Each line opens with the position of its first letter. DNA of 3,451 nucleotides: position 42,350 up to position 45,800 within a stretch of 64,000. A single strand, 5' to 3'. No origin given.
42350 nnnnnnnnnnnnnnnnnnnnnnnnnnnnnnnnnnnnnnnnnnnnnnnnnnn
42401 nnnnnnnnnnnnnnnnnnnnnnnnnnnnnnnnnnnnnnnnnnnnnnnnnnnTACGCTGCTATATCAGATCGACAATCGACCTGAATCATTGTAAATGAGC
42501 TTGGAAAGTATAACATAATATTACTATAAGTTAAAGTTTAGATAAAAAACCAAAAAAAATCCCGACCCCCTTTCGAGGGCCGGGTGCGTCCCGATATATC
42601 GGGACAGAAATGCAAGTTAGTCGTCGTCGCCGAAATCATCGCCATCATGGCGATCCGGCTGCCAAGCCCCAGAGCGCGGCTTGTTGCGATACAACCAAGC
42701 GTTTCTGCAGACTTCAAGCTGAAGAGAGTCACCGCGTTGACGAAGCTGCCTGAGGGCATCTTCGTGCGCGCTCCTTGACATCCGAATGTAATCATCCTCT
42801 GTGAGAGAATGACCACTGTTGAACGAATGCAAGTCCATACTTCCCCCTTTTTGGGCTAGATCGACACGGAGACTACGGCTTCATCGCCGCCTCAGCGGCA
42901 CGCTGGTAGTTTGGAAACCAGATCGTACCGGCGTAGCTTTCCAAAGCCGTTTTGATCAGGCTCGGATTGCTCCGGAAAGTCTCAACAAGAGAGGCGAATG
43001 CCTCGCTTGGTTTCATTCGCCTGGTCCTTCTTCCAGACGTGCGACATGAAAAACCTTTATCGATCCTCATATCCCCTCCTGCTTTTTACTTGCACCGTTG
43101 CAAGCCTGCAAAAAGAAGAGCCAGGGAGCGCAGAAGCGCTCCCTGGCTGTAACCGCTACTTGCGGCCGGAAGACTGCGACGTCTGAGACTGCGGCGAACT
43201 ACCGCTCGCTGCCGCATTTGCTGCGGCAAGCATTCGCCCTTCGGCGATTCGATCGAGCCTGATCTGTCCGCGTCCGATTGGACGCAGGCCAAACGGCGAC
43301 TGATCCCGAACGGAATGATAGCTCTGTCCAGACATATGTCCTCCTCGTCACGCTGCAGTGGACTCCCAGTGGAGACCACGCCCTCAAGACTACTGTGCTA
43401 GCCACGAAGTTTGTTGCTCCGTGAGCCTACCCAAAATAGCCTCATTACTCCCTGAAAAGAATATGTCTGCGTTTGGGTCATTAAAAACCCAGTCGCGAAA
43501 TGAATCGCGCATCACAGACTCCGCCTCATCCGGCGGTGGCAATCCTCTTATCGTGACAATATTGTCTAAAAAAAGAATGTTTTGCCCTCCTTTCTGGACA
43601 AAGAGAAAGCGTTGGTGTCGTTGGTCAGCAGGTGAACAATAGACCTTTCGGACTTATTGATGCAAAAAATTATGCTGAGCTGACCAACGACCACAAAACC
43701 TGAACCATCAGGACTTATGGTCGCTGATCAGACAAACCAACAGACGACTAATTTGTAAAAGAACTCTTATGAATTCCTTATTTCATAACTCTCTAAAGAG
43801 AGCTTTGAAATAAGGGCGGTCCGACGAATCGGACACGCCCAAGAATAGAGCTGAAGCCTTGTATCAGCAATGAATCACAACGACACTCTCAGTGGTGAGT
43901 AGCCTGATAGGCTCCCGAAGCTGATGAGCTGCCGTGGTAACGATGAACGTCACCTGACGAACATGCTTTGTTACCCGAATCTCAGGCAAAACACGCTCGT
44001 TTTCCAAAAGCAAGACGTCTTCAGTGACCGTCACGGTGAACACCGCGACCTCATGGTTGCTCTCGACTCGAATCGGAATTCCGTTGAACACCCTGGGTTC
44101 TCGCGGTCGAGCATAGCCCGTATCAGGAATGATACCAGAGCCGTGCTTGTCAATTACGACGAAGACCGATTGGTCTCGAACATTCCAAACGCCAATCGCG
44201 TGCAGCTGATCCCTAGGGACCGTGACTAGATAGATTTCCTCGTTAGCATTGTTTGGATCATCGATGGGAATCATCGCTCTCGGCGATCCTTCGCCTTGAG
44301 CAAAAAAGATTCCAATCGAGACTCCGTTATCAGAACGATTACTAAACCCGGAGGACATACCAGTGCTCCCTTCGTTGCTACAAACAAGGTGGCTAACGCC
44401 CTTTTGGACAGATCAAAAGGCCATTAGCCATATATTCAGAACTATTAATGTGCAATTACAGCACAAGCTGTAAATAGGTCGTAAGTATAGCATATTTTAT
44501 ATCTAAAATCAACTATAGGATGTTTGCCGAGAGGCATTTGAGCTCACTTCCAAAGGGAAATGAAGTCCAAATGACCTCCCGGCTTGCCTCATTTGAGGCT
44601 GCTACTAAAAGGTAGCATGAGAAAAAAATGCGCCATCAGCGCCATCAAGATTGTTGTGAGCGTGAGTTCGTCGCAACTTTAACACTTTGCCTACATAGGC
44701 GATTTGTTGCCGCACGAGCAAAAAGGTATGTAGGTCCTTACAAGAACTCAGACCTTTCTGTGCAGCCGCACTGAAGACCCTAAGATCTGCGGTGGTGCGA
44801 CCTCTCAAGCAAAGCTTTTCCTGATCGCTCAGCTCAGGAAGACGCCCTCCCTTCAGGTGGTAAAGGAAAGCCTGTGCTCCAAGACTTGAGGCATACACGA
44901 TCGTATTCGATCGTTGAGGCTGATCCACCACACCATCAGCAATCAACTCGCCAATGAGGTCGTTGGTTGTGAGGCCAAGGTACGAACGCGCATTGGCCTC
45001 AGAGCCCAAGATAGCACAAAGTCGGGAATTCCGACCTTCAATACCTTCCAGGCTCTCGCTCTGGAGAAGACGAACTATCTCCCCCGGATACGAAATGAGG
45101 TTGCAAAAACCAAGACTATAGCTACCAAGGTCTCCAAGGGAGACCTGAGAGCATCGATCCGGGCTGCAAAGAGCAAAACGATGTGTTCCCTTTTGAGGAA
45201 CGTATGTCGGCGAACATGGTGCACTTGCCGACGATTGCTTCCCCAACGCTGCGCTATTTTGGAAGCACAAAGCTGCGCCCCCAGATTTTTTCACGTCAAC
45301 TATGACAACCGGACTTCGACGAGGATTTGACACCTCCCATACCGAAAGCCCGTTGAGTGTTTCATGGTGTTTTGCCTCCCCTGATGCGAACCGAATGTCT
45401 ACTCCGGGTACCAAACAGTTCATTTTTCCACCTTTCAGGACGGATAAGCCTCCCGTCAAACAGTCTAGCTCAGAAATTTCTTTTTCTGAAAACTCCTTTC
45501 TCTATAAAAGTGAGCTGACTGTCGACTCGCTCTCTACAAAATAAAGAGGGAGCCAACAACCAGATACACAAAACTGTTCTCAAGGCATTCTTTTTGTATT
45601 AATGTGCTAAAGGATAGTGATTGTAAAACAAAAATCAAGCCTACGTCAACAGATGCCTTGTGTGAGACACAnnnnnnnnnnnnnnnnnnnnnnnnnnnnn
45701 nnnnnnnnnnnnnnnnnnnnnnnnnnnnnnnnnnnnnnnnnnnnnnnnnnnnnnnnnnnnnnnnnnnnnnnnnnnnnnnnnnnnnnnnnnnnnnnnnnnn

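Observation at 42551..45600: Approximately 3-kb compositionally foreign block (55-60% GC) embedded in a 37% GC genome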

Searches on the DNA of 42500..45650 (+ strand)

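Call 12: search_dna_similar(query=window:42500-45650:+, collection=phages, mode=distant)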
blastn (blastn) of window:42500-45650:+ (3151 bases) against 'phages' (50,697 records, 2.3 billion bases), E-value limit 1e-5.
No match.
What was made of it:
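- Tried and rejected: Phage DNA. blastn against GenBank phages found no match (call 12).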

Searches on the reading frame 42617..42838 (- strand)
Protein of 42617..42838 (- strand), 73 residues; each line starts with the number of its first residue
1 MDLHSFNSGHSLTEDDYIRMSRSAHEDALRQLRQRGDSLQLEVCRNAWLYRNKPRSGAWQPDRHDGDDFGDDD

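Call 8: search_protein_families(library=pfam, proteins=[window:42617-42838:-], max_evalue=1)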
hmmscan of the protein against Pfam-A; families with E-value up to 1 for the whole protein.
window:42617-42838:- (73 aa): 0 families

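Call 10: search_protein_families(library=phrogs, proteins=[window:42617-42838:-], max_evalue=0.1)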
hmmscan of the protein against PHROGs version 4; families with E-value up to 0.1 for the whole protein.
window:42617-42838:- (73 aa): 0 families

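Call 11: search_protein_families(library=padloc, proteins=[window:42617-42838:-], max_evalue=0.1)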
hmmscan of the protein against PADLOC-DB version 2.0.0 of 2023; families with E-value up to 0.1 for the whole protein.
window:42617-42838:- (73 aa): 0 families

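Call 90: search_protein_families(library=ncbifam, proteins=[window:42617-42838:-], max_evalue=0.1)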
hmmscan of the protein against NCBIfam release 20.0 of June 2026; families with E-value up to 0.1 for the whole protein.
window:42617-42838:- (73 aa): 0 families

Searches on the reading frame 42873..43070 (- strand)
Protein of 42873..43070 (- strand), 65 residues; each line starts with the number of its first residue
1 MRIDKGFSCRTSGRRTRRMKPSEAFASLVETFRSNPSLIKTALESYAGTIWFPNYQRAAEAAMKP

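Call 8: search_protein_families(library=pfam, proteins=[window:42873-43070:-], max_evalue=1)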
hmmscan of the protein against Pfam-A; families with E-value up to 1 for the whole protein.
window:42873-43070:- (65 aa): 1 family
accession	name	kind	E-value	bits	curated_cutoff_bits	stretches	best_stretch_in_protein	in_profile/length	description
PF10781.14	DSRB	-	0.24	11.4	25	1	22-58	17-52/61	Dextransucrase DSRB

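Call 10: search_protein_families(library=phrogs, proteins=[window:42873-43070:-], max_evalue=0.1)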
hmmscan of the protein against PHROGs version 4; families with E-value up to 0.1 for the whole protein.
window:42873-43070:- (65 aa): 0 families

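Call 11: search_protein_families(library=padloc, proteins=[window:42873-43070:-], max_evalue=0.1)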
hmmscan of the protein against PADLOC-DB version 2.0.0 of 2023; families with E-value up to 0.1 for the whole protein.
window:42873-43070:- (65 aa): 0 families

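Call 58: find_related_loci(query=A7, collection=metagenome_contigs, flank=8000)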
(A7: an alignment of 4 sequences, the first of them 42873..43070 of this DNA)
Query A7 (65 aa) in metagenome_contigs; peptide patterns used: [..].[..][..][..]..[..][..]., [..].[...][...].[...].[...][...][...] (x = any residue, [..] = any of these).
64 stretches matched a pattern, but none encodes a relative of the query by tblastn (E <= 1e-3).

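Call 90: search_protein_families(library=ncbifam, proteins=[window:42873-43070:-], max_evalue=0.1)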
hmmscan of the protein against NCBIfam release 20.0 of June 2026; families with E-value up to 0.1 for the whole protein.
window:42873-43070:- (65 aa): 0 families
